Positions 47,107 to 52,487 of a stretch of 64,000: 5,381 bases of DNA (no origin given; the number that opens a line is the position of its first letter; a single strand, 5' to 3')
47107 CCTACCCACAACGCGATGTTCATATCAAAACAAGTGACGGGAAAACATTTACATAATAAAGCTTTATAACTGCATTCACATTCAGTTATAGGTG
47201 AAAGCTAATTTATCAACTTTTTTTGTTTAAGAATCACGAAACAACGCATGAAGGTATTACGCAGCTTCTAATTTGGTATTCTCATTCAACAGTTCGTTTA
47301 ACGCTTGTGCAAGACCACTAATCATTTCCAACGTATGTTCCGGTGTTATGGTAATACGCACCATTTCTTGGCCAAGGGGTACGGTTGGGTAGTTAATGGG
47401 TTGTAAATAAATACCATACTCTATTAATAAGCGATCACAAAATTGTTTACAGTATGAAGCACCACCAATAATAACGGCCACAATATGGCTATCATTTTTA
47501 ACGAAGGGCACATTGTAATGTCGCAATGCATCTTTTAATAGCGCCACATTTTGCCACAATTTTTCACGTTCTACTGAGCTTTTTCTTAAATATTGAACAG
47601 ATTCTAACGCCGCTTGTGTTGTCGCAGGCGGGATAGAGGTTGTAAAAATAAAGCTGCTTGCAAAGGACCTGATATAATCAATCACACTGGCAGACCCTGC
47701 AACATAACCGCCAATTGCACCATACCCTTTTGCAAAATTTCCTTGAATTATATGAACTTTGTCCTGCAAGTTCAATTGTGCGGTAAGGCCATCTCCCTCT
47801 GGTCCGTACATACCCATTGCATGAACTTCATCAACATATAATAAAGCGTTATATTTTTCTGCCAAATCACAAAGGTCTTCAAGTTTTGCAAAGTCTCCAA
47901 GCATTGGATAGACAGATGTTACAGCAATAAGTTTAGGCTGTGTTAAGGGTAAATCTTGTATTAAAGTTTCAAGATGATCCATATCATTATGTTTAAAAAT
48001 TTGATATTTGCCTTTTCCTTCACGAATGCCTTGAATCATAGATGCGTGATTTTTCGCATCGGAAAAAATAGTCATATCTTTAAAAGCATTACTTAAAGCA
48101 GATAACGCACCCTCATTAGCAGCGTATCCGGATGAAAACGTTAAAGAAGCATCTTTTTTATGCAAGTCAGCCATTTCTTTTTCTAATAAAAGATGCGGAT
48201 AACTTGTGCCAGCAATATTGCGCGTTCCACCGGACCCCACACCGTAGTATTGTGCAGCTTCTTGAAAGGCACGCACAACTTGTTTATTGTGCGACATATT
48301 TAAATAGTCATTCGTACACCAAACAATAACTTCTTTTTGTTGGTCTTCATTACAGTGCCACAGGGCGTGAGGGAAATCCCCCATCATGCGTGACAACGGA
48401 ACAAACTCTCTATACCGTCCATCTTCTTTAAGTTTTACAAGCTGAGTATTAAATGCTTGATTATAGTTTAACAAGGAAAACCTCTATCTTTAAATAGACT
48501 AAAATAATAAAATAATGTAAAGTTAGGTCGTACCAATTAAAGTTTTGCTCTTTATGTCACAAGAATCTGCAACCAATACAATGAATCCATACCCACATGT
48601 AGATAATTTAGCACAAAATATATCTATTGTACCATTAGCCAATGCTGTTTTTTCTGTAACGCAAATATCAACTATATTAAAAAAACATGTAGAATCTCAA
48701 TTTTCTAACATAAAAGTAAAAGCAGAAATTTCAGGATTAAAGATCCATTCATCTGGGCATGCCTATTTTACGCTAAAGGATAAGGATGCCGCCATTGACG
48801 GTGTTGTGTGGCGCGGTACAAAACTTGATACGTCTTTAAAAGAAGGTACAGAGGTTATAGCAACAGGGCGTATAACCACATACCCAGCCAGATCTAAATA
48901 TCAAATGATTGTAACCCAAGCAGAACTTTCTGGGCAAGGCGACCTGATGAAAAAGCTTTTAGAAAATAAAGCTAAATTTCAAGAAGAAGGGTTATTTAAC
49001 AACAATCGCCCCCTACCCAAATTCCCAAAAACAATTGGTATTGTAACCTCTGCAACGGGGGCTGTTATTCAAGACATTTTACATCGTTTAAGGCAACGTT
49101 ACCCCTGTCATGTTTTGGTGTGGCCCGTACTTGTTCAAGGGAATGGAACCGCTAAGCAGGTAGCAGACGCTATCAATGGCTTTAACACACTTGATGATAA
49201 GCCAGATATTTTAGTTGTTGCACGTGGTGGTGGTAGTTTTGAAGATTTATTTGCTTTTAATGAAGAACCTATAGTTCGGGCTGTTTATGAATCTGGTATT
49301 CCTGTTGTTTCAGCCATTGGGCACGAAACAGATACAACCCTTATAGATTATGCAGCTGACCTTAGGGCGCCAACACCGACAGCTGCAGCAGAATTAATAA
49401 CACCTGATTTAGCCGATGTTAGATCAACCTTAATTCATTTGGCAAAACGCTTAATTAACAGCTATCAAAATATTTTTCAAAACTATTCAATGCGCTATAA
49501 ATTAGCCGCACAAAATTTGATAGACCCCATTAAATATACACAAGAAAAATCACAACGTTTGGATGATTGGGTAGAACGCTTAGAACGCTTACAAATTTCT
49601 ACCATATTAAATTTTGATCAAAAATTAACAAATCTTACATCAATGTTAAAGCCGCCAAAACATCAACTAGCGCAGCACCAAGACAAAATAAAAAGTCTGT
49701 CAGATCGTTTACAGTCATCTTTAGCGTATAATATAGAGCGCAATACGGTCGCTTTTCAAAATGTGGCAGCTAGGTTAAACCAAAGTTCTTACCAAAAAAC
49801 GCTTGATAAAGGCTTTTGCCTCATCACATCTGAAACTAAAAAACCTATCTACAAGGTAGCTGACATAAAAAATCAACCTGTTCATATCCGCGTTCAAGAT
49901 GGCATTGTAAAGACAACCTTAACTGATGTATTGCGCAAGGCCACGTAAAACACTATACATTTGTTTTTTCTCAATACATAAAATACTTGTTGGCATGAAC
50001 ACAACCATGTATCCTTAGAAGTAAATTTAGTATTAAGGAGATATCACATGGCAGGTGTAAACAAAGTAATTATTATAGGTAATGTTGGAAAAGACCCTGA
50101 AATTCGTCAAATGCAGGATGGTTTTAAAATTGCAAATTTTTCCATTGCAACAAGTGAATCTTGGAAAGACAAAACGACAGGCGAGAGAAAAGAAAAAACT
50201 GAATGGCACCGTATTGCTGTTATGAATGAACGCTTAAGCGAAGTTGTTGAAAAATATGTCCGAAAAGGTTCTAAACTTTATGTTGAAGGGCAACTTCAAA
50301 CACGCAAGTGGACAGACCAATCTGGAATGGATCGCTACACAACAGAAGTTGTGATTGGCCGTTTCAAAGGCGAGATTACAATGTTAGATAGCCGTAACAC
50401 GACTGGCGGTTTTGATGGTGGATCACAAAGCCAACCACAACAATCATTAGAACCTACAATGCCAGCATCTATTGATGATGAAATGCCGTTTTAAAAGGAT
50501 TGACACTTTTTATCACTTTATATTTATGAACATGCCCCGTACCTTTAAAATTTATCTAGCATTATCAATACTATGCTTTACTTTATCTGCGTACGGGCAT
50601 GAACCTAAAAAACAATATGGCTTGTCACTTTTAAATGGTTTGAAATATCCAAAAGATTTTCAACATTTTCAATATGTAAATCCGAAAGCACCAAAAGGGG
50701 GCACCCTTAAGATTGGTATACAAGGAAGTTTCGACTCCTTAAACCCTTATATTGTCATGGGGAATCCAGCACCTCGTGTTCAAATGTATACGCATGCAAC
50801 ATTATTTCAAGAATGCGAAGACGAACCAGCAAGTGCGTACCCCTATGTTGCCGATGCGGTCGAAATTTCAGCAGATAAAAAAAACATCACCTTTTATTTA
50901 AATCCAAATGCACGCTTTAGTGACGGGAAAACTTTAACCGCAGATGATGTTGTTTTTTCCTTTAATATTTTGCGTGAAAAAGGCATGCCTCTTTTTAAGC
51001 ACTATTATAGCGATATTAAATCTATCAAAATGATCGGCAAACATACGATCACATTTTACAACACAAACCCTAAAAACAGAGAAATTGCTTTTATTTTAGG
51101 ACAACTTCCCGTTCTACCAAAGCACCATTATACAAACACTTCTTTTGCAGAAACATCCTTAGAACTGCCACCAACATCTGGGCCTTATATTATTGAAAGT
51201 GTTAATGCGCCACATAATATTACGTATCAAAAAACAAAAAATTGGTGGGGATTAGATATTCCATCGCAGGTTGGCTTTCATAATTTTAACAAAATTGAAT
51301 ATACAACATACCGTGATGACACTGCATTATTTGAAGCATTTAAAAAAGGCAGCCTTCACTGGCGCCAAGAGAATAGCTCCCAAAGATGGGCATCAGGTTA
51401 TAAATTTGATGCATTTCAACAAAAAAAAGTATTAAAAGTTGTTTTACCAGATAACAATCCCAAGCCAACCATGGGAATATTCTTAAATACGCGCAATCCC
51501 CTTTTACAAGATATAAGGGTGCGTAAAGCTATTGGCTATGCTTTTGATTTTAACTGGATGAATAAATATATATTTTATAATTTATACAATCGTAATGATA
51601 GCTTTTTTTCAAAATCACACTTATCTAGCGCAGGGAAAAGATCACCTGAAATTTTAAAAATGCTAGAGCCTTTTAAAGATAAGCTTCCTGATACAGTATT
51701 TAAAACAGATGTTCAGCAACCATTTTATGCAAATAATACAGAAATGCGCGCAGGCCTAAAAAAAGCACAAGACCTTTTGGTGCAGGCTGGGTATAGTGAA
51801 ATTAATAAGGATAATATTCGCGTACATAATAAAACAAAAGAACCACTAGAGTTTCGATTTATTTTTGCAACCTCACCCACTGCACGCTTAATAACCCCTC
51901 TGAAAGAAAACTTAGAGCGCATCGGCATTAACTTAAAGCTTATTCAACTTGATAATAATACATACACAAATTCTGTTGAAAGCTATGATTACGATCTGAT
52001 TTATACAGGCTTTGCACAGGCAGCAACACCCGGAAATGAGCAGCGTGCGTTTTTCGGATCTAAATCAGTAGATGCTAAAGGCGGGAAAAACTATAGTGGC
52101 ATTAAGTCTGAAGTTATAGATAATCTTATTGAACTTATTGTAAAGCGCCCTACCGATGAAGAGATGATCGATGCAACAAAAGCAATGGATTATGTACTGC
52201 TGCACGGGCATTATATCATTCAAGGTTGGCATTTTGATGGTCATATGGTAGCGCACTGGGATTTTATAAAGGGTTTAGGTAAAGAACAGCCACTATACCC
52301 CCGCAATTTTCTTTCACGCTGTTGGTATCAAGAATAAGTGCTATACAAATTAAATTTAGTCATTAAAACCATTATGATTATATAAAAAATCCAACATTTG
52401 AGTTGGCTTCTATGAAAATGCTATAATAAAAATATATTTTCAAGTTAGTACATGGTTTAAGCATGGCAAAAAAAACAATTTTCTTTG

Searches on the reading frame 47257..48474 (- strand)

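Call 84: search_protein_families(library=pfam, proteins=[window:47257-48474:-], max_evalue=1e-8)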
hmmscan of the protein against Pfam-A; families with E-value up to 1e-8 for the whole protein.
window:47257-48474:- (405 aa): 1 family
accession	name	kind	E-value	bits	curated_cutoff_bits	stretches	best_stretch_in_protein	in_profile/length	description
PF00155.27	Aminotran_1_2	-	1.1e-64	219.4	19.7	1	48-392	2-361/361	Aminotransferase class I and II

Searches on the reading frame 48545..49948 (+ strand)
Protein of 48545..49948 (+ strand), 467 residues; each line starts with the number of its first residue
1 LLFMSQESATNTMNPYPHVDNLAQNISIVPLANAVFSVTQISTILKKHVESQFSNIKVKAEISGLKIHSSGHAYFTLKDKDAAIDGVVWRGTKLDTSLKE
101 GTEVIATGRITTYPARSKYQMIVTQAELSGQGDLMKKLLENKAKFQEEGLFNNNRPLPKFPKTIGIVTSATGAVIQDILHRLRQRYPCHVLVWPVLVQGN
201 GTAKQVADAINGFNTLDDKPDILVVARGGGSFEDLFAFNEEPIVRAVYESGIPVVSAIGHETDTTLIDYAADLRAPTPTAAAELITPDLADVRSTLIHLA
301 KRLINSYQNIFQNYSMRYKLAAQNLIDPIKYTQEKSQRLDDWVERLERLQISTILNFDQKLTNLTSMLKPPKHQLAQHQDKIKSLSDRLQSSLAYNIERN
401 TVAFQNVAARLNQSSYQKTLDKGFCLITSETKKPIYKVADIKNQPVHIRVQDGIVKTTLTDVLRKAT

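Call 84: search_protein_families(library=pfam, proteins=[window:48545-49948:+], max_evalue=1e-8)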
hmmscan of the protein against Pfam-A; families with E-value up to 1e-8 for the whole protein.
window:48545-49948:+ (467 aa): 3 families
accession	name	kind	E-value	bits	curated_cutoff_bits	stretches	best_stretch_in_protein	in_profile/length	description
PF02601.20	Exonuc_VII_L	-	3.3e-94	316.3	35.9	1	152-457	5-314/315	Exonuclease VII, large subunit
PF13742.12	tRNA_anti_2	-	7.5e-24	84.2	27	1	36-125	1-93/95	OB-fold nucleic acid binding domain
PF01336.31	tRNA_anti-codon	-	1.1e-09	38.6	27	1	57-127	2-73/75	OB-fold nucleic acid binding domain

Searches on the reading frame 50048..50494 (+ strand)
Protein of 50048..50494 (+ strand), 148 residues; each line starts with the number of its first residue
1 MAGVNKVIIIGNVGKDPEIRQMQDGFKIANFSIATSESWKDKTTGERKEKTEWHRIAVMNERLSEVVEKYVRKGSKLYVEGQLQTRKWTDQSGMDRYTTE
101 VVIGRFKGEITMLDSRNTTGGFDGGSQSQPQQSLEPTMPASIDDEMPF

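Call 84: search_protein_families(library=pfam, proteins=[window:50048-50494:+], max_evalue=1e-8)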
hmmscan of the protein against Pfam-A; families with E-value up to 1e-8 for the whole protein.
window:50048-50494:+ (148 aa): 1 family
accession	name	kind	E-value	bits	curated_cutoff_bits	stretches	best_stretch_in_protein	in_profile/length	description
PF00436.31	SSB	-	1e-35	122.3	26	1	4-105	1-100/104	Single-strand binding protein family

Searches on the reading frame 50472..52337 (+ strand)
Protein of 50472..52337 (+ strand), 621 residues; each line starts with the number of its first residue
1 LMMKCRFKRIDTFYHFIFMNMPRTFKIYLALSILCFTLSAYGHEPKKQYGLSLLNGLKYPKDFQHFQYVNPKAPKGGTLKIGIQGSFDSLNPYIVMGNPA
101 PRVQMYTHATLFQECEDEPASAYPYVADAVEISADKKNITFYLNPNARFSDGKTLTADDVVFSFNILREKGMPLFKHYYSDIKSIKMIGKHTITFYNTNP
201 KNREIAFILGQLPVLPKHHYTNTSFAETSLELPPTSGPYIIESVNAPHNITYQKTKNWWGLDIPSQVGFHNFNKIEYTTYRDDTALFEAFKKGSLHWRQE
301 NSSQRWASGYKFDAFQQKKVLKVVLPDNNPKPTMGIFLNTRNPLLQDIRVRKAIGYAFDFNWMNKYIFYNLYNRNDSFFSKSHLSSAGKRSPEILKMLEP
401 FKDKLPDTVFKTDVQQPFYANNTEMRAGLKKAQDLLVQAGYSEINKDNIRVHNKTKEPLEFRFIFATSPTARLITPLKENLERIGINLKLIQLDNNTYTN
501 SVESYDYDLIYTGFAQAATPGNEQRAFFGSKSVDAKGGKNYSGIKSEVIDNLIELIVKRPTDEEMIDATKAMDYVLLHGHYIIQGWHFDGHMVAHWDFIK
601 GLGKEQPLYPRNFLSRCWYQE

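Call 84: search_protein_families(library=pfam, proteins=[window:50472-52337:+], max_evalue=1e-8)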
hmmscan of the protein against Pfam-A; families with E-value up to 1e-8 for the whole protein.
window:50472-52337:+ (621 aa): 1 family
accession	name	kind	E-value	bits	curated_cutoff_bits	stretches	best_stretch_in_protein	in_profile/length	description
PF00496.27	SBP_bac_5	-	5e-59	200.7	32.4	1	123-531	3-363/368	Bacterial extracellular solute-binding proteins, family 5 Middle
